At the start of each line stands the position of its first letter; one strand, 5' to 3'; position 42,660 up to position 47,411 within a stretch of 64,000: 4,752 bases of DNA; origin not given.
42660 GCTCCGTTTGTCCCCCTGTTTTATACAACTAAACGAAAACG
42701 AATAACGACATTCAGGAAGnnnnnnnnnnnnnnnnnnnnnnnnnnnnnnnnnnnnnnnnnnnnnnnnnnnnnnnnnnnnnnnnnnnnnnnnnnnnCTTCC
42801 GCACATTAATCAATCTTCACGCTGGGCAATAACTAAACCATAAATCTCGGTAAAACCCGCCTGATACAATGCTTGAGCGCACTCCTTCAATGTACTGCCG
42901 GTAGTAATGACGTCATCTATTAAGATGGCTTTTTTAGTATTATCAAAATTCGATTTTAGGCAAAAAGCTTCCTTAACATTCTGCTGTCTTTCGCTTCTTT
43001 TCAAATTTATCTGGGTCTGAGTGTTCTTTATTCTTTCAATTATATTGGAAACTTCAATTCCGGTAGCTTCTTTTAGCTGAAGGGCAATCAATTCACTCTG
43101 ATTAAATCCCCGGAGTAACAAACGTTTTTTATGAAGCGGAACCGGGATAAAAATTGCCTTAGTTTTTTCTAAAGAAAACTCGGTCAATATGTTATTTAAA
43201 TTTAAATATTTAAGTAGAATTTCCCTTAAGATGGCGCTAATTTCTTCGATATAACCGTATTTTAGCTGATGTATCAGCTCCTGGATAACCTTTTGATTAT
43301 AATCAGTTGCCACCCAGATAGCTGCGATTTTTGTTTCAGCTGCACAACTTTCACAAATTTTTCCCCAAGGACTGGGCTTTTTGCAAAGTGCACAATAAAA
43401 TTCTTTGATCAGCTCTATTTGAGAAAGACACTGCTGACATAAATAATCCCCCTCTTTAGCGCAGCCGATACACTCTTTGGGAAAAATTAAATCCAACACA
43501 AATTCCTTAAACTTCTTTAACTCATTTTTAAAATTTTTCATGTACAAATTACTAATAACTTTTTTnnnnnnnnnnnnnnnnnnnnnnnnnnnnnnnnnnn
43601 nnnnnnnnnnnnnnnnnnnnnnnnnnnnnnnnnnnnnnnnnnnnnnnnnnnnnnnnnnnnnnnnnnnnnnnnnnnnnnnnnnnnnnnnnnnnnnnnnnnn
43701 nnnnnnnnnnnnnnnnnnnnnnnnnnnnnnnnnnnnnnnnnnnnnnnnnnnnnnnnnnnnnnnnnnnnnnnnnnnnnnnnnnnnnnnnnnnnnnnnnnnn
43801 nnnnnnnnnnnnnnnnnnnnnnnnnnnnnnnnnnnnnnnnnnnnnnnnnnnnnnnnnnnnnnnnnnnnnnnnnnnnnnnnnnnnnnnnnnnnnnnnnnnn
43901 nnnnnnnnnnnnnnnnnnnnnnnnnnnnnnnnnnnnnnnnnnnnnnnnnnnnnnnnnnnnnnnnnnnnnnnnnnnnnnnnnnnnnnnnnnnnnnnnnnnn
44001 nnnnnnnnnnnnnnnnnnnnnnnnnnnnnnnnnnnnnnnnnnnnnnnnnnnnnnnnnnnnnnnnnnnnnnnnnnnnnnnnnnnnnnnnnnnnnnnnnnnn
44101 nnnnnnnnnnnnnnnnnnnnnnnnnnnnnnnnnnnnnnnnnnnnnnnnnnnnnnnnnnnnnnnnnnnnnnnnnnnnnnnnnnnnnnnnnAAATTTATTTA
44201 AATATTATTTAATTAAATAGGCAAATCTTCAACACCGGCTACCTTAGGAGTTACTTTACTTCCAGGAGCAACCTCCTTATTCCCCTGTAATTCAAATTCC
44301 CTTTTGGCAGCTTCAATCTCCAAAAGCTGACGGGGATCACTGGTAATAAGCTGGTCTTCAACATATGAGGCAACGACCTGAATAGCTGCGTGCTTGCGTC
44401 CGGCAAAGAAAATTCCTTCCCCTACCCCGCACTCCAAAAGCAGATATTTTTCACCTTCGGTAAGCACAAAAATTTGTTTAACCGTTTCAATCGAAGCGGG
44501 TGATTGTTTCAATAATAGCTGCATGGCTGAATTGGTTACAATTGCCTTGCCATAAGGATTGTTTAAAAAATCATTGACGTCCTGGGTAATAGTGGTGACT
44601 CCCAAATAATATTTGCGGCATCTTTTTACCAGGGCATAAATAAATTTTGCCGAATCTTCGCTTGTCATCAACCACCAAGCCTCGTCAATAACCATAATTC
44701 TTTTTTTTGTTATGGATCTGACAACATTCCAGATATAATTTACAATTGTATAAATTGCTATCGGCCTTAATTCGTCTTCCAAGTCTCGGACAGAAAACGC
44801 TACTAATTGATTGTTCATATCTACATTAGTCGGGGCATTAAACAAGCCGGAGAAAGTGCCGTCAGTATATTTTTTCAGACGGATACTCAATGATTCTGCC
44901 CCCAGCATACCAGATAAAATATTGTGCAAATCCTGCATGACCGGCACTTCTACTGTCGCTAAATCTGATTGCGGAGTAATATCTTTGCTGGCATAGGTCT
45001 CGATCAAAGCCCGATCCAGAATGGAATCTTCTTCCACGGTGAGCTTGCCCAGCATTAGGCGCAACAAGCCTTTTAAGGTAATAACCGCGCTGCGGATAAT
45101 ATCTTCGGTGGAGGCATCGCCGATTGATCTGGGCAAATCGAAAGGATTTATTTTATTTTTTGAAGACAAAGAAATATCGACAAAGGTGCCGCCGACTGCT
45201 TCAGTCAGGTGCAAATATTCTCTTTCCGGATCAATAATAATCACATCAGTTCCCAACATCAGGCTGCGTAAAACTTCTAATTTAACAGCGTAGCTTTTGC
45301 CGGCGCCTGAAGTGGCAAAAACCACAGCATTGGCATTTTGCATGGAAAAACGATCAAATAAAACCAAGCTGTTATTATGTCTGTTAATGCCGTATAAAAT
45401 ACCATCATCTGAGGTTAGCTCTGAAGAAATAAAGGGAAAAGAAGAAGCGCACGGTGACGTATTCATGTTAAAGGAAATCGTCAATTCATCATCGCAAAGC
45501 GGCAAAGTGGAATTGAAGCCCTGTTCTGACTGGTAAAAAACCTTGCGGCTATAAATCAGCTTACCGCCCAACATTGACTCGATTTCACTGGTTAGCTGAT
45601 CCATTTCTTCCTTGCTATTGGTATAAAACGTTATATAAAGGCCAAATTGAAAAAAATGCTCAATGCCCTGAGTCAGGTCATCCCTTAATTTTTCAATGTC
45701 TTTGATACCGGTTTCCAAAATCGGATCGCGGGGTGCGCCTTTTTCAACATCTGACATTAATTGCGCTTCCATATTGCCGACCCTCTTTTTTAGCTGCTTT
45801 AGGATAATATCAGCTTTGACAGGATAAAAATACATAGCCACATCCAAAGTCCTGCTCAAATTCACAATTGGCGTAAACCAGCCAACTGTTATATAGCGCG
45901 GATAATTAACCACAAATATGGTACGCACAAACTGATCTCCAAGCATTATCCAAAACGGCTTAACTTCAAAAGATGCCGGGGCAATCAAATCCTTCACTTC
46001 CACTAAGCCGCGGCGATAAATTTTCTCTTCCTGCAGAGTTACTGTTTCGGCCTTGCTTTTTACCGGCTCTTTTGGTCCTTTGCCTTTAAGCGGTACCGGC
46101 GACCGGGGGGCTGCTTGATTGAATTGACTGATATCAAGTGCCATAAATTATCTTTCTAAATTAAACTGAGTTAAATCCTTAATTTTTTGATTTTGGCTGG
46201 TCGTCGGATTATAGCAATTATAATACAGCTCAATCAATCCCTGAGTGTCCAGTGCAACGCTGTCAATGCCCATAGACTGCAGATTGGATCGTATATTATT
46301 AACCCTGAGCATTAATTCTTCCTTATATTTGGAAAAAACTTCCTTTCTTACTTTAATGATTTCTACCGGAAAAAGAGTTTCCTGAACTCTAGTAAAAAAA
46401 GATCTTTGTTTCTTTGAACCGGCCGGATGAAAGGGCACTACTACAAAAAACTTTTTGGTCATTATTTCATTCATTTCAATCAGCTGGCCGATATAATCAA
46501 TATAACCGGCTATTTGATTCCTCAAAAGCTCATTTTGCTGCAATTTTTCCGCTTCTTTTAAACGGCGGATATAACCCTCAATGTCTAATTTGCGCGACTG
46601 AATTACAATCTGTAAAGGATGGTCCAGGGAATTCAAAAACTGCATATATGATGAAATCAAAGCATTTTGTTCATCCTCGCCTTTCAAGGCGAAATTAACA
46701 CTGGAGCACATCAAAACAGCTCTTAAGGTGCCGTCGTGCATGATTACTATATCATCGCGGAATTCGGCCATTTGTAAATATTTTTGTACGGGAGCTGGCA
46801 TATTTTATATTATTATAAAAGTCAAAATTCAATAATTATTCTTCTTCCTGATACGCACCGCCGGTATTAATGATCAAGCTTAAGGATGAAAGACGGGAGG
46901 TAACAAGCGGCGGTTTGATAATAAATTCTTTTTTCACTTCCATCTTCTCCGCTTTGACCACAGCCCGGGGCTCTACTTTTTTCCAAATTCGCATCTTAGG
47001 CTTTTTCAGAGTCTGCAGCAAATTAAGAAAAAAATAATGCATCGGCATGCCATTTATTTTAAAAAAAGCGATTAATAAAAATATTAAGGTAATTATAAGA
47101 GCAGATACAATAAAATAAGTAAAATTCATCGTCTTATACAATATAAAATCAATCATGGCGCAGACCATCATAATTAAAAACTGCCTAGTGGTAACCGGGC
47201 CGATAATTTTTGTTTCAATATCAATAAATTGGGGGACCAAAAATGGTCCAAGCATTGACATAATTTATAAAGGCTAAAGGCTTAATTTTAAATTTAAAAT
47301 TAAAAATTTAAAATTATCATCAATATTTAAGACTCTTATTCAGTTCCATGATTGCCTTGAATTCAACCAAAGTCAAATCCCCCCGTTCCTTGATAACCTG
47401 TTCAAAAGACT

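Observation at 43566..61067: Minimal T4SS-like module carrying giant secreted cargo or surface proteins, next to comF and a tRNA cluster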

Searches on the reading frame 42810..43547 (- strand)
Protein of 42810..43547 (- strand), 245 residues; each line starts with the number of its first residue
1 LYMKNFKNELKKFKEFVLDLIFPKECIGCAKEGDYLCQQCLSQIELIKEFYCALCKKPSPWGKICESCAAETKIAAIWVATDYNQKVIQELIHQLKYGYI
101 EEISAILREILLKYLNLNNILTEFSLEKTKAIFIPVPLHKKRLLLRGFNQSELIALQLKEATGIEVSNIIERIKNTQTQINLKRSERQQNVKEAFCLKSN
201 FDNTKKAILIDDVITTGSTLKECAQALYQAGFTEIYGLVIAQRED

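Call 9: search_protein_families(library=pfam, proteins=[window:42810-43547:-], max_evalue=0.001)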
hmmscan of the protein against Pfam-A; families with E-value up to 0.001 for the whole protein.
window:42810-43547:- (245 aa): 3 families
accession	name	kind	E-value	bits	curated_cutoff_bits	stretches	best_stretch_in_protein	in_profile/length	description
PF18912.6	DZR_2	-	8.4e-10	38.8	27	1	17-69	1-56/56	Double zinc ribbon domain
PF00156.33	Pribosyltran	-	4.8e-05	23.2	26.3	1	166-235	55-118/158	Phosphoribosyl transferase domain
PF24390.1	PRTase-CE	-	0.00024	21.5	27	1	89-228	20-129/253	PRTase-CE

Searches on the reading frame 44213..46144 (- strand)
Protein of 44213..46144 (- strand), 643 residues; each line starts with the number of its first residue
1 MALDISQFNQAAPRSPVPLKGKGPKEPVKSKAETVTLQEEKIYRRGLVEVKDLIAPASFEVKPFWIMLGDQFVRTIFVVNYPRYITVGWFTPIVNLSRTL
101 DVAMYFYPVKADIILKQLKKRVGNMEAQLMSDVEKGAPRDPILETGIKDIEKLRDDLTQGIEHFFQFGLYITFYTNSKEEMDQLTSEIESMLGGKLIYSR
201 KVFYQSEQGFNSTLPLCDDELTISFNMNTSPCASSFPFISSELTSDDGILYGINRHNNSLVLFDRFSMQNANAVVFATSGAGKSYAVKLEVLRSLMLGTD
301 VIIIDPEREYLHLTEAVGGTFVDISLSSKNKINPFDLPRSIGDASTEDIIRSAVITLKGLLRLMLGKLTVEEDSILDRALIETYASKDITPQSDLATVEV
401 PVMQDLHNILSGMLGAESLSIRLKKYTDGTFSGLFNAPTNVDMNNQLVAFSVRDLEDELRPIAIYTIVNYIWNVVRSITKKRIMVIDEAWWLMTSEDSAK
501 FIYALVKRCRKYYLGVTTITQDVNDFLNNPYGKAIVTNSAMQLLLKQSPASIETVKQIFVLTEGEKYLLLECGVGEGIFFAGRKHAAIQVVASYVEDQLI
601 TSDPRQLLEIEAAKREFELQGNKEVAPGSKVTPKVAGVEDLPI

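Call 5: search_protein_families(library=pfam, proteins=[window:44213-46144:-], max_evalue=0.1)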
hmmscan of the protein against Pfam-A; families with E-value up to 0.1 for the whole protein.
window:44213-46144:- (643 aa): 6 families
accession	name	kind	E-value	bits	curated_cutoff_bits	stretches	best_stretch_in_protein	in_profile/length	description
PF19044.6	P-loop_TraG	-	6.8e-27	94.6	25.8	1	267-571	26-344/413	TraG P-loop domain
PF12846.13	AAA_10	-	7e-12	45.5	27.5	2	476-536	236-296/362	AAA-like domain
PF01935.23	DUF87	-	1.2e-07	32.5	23.2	1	275-337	28-92/220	Helicase HerA, central domain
PF02534.20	T4SS-DNA_transf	-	0.0087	15.4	20.1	0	271-316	45-88/468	Type IV secretory system Conjugative DNA transfer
PF14261.11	DUF4351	-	0.049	14.1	25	0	111-134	9-32/59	Domain of unknown function (DUF4351)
PF21835.1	YIEGIA_cap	-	0.072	13.2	24.1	0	171-194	21-43/58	Capping complex subunit for YIEGIA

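Call 6: search_protein_families(library=ncbifam, proteins=[window:44213-46144:-], max_evalue=0.1)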
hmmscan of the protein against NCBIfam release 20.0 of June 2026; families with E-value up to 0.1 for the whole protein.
window:44213-46144:- (643 aa): 16 families
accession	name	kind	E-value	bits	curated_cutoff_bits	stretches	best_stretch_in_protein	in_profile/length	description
NF045971.1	conju_CD1110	equivalog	5e-106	355.7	325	1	32-583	170-729/752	VirB4-like conjugal transfer ATPase, CD1110 family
NF045975.1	VirB4_plasma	equivalog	2.1e-79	267.3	590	1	42-600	292-893/894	Mbov_0397 family ICE element conjugal transfer ATPase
TIGR02746.1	TraC-F-type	equivalog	1.2e-55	188.8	567.05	1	141-557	293-719/800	type IV secretion system protein TraC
TIGR00929.1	VirB4_CagE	subfamily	1.1e-34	119.8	643.1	1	70-571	239-726/792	VirB4 family type IV secretion/conjugal transfer ATPase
NF010278.0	PRK13721.1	subfamily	4.9e-18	64.4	1177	1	146-553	344-767/874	type IV secretion system protein TraC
TIGR03783.1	Bac_Flav_CT_G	subfamily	9e-16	56.9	261.55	1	268-570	436-758/829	TraG family conjugative transposon ATPase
NF041017.1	DNA_import_CedB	equivalog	3e-13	49.3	700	1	92-526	104-519/590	DNA import protein CedB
NF010447.0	PRK13873.1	equivalog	1.8e-08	32.8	1020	1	402-559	558-716/815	conjugal transfer protein TrbE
NF010473.0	PRK13898.1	equivalog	8.2e-08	30.7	1050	1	272-571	449-733/801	type IV secretion system ATPase VirB4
NF052333.1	ATPase_TcpF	exception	8.8e-05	20.6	1100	0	267-313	458-505/813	conjugal transfer ATPase TcpF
NF053655.1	CedD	equivalog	0.00027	19.7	600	0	476-522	416-459/527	DNA-translocating ATPase CedD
NF010466.0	PRK13891.1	subfamily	0.015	13.2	1322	1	417-556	622-763/852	conjugal transfer protein TrbE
NF042935.1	SCO6880_fam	subfamily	0.02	13.9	60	1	150-217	410-476/477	SCO6880 family protein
TIGR03744.1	traC_PFL_4706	equivalog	0.021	12.7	520.6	1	456-571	706-821/892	conjugative transfer ATPase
NF045973.1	conju_CD1115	equivalog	0.048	12.5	250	0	266-314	20-67/442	VirD4-like conjugal transfer protein, CD1115 family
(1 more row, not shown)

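Call 10: search_solved_structures(query=window:44213-46144:-, max_evalue=0.001)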
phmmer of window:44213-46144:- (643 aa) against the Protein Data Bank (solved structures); distinct sequences matched with E-value up to 0.001: 4.
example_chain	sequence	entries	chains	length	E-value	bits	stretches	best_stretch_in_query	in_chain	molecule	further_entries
4ag5_A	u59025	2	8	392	2.1e-44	155.2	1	243-601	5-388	TYPE IV SECRETORY PATHWAY VIRB4 COMPONENTS-LIKE PROTEIN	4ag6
7o41_A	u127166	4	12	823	2.5e-07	32.8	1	272-575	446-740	TrwK protein | Type IV secretion system protein virB4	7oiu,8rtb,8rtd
7o43_A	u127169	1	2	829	2.5e-07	32.8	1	272-575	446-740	TrwK protein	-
7o42_A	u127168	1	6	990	3.6e-07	32.3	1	272-575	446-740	TrwK protein,Protein hcp1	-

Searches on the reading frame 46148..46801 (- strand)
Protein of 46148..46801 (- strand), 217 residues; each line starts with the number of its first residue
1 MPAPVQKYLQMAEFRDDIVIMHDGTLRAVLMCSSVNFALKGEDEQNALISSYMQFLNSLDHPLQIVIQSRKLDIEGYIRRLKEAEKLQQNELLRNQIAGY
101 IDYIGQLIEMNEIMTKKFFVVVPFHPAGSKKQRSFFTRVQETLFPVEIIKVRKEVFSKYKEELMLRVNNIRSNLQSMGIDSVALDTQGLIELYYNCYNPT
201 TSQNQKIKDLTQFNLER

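Call 5: search_protein_families(library=pfam, proteins=[window:46148-46801:-], max_evalue=0.1)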
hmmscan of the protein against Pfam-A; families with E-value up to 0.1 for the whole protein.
window:46148-46801:- (217 aa): 2 families
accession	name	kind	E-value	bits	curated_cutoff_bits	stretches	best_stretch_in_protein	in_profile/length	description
PF11130.14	TraC_F_IV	-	3.1e-05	23.6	28.1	1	18-207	16-180/375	TraC protein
PF11080.13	GhoS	-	0.023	15.1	21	0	157-212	13-70/94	Endoribonuclease GhoS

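Call 6: search_protein_families(library=ncbifam, proteins=[window:46148-46801:-], max_evalue=0.1)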
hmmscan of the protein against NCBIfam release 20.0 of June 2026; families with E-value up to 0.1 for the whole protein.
window:46148-46801:- (217 aa): 6 families
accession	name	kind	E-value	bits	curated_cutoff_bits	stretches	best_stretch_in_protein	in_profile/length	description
NF041427.1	TrsD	subfamily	4.5e-10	39.7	200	1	16-122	26-142/201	TrsD/TraD family conjugative transfer protein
NF045975.1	VirB4_plasma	equivalog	1e-09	36.7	590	2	25-122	128-233/894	Mbov_0397 family ICE element conjugal transfer ATPase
NF045971.1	conju_CD1110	equivalog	8.1e-07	27.7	325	1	14-142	11-139/752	VirB4-like conjugal transfer ATPase, CD1110 family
NF011707.0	PRK15128.1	equivalog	0.0011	17.9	712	1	68-174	70-178/396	23S rRNA (cytosine(1962)-C(5))-methyltransferase RlmI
TIGR02746.1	TraC-F-type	equivalog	0.0024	15.9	567.05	1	26-206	20-176/800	type IV secretion system protein TraC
NF042935.1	SCO6880_fam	subfamily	0.014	14.3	60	0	161-203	249-292/477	SCO6880 family protein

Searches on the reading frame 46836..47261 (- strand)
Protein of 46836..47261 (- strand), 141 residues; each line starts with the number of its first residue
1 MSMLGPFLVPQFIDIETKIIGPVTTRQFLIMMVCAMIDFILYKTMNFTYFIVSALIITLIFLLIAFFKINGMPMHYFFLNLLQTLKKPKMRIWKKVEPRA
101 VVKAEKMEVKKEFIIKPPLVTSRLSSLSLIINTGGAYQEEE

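Call 5: search_protein_families(library=pfam, proteins=[window:46836-47261:-], max_evalue=0.1)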
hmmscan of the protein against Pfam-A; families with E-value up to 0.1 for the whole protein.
window:46836-47261:- (141 aa): 2 families
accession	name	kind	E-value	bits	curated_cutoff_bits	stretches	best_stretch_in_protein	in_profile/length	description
PF12666.12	PrgI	-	6e-08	33.6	27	1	14-92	8-90/91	PrgI family protein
PF01478.23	Peptidase_A24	-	0.069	14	26.5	0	11-72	11-68/104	Type IV leader peptidase family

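Call 6: search_protein_families(library=ncbifam, proteins=[window:46836-47261:-], max_evalue=0.1)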
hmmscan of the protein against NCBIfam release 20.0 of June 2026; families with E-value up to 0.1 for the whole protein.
window:46836-47261:- (141 aa): 2 families
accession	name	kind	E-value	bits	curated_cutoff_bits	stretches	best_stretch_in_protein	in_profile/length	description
NF045993.1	MAG0130_MAG3770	subfamily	0.013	15.5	85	1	28-101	29-102/140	MAG0130/MAG3770 family membrane protein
NF042935.1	SCO6880_fam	subfamily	0.059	12.3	60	1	18-85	12-78/477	SCO6880 family protein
